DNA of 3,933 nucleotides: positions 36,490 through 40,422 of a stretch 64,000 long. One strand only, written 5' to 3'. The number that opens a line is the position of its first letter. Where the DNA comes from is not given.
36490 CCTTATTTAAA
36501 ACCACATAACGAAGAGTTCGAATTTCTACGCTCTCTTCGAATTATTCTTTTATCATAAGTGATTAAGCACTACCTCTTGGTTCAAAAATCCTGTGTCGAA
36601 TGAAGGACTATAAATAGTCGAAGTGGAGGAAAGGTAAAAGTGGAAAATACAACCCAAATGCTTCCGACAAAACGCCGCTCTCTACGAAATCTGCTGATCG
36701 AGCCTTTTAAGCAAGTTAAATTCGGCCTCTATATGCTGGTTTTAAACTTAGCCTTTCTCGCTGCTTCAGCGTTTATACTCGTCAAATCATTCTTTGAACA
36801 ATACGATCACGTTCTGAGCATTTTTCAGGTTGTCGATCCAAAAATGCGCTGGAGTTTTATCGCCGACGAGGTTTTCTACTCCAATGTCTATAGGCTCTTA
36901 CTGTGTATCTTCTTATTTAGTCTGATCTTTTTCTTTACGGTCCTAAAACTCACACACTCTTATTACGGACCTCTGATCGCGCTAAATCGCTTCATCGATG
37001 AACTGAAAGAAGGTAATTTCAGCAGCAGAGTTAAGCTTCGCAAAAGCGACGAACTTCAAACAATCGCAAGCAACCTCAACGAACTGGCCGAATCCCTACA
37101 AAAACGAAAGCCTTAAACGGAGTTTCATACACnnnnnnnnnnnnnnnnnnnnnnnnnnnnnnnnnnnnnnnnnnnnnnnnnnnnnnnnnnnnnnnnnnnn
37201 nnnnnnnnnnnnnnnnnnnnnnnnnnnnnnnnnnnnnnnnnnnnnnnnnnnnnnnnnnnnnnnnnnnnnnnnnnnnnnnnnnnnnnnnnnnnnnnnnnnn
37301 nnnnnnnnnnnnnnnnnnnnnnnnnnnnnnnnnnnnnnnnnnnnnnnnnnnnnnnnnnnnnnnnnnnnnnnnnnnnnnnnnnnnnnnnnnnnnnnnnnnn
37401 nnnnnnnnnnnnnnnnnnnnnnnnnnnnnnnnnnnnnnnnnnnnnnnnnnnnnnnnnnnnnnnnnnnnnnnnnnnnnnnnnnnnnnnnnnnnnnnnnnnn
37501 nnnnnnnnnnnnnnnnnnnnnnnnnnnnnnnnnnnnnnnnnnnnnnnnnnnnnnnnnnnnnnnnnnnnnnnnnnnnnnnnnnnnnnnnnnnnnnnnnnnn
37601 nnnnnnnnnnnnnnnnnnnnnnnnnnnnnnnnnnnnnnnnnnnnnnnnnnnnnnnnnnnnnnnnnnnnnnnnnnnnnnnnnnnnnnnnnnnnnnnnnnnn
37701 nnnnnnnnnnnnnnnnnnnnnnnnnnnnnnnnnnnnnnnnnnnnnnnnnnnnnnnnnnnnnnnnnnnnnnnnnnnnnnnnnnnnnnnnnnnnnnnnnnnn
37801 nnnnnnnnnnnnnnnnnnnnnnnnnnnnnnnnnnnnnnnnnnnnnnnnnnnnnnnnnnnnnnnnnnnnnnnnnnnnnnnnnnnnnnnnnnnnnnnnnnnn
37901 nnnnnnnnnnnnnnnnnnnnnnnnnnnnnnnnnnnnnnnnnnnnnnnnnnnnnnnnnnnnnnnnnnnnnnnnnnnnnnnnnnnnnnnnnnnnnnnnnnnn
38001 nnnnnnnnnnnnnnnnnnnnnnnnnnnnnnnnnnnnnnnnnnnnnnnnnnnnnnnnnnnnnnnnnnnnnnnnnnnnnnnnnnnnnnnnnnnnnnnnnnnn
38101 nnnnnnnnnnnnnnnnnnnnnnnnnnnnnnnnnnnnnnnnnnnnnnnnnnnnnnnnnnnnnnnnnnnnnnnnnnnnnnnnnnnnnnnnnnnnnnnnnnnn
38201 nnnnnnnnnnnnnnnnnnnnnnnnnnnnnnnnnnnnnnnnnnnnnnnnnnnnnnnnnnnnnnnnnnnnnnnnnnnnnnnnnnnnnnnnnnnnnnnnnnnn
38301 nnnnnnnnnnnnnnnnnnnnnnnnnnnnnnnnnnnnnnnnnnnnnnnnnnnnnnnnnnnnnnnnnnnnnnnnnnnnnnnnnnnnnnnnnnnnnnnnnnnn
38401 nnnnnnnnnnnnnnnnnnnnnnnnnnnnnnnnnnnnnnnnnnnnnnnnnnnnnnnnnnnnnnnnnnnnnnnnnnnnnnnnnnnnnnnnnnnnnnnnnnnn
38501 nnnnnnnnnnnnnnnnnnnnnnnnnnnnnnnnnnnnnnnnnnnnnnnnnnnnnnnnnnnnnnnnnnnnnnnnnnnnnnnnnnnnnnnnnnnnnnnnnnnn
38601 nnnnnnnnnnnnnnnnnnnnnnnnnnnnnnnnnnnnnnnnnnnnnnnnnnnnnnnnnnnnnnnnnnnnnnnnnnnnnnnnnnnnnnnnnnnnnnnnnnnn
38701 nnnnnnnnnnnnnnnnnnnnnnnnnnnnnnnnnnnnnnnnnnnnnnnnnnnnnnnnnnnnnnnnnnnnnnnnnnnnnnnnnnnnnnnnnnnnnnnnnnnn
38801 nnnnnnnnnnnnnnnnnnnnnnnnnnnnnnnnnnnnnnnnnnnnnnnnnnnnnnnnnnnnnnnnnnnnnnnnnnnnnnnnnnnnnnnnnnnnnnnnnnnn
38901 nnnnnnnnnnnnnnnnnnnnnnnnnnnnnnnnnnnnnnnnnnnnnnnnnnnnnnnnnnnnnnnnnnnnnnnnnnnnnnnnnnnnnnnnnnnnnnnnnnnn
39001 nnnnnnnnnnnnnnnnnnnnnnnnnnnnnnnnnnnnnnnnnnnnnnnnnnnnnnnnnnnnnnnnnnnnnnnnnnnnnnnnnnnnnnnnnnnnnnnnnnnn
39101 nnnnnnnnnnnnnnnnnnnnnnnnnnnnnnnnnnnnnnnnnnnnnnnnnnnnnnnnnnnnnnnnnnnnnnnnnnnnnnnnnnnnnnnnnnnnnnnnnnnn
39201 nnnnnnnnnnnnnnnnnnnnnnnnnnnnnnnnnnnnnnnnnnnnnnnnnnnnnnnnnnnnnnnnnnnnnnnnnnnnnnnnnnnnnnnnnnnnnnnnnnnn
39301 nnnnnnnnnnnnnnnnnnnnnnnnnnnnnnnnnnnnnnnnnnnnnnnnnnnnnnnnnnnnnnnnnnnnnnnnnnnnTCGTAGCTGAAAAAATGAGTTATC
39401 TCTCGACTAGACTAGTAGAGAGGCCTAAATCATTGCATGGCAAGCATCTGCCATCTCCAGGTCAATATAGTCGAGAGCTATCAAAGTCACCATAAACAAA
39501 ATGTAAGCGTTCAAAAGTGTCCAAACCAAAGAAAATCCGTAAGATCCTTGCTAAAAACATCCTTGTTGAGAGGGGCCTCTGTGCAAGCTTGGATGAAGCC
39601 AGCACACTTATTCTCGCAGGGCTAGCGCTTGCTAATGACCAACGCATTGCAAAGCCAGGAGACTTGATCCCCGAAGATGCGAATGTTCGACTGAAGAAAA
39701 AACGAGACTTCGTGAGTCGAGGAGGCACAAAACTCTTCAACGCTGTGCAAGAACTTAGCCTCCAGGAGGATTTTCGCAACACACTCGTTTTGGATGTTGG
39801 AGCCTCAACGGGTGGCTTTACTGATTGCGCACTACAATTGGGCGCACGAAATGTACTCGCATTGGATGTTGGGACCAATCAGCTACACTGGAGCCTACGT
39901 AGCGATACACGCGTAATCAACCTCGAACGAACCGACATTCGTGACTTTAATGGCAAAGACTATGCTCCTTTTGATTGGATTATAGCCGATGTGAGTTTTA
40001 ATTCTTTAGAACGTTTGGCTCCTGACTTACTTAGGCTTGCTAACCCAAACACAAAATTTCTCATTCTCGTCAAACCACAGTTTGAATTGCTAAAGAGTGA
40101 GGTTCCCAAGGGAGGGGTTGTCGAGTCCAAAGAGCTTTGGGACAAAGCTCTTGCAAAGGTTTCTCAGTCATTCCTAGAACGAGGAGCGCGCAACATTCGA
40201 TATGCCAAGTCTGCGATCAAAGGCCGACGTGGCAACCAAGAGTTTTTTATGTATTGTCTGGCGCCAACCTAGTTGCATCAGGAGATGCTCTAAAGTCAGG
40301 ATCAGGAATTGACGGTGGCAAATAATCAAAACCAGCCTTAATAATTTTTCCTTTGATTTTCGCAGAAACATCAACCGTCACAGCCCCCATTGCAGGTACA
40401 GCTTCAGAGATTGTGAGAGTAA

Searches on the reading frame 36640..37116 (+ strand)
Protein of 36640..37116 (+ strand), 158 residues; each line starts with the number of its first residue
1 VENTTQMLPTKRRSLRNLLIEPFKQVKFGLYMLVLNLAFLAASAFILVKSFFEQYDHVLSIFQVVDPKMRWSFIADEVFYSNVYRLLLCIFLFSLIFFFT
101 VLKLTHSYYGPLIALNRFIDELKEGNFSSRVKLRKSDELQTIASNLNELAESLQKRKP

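Call 14: search_protein_families(library=pfam, proteins=[window:36640-37116:+], max_evalue=0.001)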
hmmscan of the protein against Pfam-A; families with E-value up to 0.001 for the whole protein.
window:36640-37116:+ (158 aa): 1 family
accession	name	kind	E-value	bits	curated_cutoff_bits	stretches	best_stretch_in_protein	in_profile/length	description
PF00672.30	HAMP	-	1.7e-05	25.5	25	1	111-154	9-52/53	HAMP domain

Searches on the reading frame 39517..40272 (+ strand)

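Call 14: search_protein_families(library=pfam, proteins=[window:39517-40272:+], max_evalue=0.001)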
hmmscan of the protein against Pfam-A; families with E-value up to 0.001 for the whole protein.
window:39517-40272:+ (251 aa): 2 families
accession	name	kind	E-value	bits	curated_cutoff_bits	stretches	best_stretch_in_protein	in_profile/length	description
PF01728.25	FtsJ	-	1.3e-34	120.1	24.1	1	65-245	1-177/181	FtsJ-like methyltransferase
PF06325.19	PrmA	-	0.00051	20.1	22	1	88-182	162-257/296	Ribosomal protein L11 methyltransferase (PrmA)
